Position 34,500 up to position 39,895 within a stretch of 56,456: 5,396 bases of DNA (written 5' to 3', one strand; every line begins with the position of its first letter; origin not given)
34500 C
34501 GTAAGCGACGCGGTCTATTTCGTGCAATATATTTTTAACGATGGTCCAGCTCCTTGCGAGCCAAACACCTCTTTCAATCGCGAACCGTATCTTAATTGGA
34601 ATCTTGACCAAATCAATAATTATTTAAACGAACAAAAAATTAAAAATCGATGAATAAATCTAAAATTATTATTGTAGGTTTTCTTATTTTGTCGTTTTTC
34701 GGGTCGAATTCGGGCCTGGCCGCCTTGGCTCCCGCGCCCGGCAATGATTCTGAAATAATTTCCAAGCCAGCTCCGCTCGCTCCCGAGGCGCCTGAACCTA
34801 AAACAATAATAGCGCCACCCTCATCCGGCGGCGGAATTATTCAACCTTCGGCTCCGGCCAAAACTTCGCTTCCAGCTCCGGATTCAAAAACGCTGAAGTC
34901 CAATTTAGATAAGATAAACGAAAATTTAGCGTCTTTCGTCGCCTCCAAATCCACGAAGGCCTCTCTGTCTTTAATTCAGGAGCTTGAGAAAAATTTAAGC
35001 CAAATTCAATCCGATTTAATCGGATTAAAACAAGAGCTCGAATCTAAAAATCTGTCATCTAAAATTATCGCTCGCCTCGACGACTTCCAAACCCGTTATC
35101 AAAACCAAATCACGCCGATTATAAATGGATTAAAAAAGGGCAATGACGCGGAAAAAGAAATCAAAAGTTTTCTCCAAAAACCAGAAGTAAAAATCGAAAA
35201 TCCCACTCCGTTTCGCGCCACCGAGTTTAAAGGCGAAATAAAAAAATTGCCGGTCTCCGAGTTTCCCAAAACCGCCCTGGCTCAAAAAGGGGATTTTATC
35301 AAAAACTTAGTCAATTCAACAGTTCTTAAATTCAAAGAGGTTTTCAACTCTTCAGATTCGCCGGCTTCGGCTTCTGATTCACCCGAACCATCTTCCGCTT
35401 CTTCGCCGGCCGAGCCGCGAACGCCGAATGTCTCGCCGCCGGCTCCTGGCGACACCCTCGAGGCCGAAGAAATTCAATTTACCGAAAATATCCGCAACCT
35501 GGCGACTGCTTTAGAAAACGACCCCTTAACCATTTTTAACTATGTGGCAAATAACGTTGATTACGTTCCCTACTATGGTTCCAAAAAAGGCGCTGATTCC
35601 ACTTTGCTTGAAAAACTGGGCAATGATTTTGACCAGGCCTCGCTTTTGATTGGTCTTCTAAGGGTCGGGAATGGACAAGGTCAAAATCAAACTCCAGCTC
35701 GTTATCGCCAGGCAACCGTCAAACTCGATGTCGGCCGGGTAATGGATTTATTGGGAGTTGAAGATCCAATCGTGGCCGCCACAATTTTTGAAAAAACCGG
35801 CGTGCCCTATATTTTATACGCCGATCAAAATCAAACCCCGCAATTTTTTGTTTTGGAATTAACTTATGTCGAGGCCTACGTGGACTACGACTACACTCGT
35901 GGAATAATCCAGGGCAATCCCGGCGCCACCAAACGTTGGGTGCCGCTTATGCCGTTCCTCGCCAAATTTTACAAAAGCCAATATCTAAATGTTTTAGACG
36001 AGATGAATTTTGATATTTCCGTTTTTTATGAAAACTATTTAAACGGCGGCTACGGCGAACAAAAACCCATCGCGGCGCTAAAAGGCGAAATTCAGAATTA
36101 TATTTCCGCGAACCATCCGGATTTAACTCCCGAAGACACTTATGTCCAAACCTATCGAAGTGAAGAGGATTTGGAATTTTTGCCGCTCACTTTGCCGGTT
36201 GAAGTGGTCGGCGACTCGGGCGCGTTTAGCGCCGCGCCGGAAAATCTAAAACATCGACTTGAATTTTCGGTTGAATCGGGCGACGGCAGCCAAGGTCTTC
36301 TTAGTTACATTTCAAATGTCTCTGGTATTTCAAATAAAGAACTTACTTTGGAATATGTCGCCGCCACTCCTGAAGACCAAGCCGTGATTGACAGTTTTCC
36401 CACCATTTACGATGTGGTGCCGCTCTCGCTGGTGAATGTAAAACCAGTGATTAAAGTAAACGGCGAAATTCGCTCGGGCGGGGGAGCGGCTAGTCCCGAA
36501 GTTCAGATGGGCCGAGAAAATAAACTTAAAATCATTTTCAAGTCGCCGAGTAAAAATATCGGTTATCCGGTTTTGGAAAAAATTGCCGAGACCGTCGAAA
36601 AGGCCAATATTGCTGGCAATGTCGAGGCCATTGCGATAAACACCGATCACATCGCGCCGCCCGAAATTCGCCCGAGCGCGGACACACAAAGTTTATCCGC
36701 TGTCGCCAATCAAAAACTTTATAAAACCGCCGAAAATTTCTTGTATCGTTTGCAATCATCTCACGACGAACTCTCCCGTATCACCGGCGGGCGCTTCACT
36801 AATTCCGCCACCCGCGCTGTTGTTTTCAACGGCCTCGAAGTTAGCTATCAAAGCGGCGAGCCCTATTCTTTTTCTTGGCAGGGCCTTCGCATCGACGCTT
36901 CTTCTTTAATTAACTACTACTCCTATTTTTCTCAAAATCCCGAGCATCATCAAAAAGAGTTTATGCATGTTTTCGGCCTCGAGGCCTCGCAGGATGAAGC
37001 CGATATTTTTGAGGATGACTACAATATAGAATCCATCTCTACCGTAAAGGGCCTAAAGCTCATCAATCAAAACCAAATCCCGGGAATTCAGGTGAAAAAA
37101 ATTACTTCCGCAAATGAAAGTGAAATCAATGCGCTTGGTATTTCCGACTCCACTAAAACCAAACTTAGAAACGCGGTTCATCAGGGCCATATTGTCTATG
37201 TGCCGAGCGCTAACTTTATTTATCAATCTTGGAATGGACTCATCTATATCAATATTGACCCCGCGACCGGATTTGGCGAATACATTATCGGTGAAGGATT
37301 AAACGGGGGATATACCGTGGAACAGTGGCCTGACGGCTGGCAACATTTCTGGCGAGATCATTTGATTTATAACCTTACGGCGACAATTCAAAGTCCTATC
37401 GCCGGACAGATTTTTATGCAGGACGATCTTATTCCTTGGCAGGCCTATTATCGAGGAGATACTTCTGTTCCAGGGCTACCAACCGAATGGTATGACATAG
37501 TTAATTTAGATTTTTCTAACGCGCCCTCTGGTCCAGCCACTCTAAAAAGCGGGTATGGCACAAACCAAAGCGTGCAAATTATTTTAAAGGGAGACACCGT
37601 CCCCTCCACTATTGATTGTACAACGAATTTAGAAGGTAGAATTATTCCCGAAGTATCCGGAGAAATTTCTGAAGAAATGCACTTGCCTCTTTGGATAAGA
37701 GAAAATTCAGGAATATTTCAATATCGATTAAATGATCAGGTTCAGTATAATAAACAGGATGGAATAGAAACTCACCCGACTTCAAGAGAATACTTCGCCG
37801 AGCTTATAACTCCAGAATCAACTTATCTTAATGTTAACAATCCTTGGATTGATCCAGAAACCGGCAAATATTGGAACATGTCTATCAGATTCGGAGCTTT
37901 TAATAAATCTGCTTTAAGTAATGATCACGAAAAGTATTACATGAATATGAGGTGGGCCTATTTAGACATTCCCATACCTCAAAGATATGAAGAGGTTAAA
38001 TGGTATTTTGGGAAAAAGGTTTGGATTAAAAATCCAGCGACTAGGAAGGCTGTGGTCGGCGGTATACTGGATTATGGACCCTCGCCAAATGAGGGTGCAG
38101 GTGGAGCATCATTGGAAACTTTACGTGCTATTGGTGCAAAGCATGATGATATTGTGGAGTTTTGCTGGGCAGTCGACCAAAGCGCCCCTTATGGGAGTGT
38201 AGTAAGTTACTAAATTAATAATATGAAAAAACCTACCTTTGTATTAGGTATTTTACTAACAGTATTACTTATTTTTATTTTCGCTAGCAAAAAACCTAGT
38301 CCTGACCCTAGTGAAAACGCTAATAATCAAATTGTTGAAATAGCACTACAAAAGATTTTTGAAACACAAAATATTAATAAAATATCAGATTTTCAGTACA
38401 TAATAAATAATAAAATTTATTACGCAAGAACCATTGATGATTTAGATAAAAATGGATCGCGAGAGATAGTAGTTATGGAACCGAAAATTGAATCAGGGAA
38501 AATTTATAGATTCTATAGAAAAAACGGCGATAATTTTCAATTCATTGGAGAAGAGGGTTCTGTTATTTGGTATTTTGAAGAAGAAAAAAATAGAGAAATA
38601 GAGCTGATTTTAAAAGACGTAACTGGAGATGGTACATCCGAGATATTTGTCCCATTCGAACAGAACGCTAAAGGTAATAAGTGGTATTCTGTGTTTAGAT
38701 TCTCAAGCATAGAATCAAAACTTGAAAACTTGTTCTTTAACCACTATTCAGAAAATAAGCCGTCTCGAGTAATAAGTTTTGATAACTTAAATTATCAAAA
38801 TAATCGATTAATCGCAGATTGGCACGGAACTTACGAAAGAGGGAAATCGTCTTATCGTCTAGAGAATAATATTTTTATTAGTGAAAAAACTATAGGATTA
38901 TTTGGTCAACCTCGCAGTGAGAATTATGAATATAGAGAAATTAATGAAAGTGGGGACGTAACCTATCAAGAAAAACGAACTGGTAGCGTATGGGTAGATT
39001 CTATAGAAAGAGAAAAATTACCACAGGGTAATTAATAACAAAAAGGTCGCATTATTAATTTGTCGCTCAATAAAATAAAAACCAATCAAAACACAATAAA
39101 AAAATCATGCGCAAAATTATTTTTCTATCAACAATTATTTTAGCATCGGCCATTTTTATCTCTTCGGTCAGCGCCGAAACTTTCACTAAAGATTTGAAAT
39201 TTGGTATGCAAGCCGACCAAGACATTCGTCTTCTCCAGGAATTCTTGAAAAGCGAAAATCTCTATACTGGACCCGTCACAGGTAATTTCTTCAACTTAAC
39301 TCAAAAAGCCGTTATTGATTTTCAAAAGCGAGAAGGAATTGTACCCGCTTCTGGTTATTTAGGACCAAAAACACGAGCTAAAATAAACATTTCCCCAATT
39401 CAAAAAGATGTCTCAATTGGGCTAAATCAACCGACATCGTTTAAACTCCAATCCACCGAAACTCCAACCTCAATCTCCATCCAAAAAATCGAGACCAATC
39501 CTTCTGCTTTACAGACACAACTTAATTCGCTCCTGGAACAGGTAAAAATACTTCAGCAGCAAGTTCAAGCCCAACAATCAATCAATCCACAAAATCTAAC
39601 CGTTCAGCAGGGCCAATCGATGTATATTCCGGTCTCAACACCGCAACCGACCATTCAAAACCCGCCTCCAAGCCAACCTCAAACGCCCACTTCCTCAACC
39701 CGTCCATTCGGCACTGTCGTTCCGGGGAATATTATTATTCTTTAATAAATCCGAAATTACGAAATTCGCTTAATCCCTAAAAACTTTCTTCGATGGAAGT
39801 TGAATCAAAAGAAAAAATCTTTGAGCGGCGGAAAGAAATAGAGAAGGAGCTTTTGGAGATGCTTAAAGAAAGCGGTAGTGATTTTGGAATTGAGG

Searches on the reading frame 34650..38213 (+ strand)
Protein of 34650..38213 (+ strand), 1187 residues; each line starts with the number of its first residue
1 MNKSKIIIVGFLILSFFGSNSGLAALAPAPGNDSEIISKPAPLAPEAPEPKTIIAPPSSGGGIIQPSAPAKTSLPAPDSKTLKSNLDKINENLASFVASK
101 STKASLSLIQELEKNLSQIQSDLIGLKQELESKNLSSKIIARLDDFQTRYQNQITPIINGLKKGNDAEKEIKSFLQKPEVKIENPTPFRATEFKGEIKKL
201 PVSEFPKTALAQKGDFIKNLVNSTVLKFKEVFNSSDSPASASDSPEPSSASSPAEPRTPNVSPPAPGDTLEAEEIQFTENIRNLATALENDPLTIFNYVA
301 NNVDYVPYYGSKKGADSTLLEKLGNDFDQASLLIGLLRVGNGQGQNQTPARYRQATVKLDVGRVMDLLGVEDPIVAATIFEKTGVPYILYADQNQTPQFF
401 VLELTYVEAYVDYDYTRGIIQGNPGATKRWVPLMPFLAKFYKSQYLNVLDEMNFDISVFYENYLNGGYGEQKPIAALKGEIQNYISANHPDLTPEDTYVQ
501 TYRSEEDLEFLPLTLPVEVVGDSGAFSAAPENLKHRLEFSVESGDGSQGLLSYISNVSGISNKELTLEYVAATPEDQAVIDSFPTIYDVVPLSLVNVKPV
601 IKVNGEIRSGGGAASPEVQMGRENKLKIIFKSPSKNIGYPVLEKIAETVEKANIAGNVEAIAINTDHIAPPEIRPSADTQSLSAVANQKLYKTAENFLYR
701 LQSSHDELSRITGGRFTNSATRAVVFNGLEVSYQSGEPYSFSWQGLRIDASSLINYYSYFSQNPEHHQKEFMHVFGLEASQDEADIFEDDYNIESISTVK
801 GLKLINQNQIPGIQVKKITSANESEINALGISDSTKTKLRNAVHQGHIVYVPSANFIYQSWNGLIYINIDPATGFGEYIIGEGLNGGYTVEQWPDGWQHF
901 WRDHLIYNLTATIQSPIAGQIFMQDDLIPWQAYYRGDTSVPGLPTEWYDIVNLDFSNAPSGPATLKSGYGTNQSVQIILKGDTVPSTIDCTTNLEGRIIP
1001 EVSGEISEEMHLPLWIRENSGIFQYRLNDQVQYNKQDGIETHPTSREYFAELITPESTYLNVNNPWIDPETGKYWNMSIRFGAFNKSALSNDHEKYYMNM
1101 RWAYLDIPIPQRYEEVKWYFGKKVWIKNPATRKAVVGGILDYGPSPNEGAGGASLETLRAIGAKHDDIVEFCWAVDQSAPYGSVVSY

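Call 67: search_protein_families(library=pfam, proteins=[window:34650-38213:+], max_evalue=0.001)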
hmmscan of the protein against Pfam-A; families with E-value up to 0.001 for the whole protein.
window:34650-38213:+ (1187 aa): 1 family
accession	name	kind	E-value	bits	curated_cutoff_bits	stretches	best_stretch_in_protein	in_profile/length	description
PF01841.26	Transglut_core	-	0.00013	22.7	23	1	277-338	3-66/108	Transglutaminase-like superfamily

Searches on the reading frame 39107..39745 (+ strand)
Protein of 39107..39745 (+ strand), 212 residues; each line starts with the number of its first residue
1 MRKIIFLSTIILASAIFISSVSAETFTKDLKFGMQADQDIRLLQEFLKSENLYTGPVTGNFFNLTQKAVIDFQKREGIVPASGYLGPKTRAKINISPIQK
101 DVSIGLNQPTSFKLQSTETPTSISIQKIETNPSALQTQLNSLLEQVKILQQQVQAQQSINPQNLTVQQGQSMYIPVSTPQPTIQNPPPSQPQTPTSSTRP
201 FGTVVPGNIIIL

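Call 68: search_protein_families(library=pfam, proteins=[window:39107-39745:+], max_evalue=0.001)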
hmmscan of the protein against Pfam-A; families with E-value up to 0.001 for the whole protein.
window:39107-39745:+ (212 aa): 1 family
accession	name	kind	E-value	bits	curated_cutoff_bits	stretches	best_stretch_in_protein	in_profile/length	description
PF01471.23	PG_binding_1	-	3.5e-11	43.6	23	1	37-93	2-57/57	Putative peptidoglycan binding domain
